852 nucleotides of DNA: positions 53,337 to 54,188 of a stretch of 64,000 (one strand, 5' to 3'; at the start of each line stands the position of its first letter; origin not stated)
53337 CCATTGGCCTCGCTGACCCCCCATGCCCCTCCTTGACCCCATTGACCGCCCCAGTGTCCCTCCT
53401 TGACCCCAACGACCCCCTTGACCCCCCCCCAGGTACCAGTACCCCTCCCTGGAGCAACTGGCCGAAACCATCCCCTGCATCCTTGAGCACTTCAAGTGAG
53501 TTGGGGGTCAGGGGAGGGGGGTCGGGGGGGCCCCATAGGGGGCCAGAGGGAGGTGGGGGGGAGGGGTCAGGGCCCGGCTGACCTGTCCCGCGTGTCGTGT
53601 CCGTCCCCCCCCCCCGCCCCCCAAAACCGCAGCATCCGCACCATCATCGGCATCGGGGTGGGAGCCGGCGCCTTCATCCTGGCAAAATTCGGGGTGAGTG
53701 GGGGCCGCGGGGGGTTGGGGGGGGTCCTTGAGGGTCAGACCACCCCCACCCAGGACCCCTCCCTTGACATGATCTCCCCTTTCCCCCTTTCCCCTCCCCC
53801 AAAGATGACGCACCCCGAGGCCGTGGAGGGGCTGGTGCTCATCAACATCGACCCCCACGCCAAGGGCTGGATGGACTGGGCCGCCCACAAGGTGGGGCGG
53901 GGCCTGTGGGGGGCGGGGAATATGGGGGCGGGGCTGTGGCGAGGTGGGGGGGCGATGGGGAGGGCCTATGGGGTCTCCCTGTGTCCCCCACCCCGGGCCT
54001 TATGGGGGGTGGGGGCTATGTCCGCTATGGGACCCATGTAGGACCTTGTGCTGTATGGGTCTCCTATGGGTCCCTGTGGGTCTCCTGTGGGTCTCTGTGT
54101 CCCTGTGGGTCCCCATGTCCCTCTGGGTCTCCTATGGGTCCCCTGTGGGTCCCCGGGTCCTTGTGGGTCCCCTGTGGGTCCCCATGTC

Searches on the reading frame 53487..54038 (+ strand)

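Call 57: search_protein_families(library=pfam, proteins=[window:53487-54038:+], max_evalue=0.01)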
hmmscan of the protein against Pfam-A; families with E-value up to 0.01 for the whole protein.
window:53487-54038:+ (184 aa): 1 family
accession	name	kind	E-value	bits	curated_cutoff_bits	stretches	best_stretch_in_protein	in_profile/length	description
PF03096.20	Ndr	-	1e-13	51.1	23.3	2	107-146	118-157/283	Ndr family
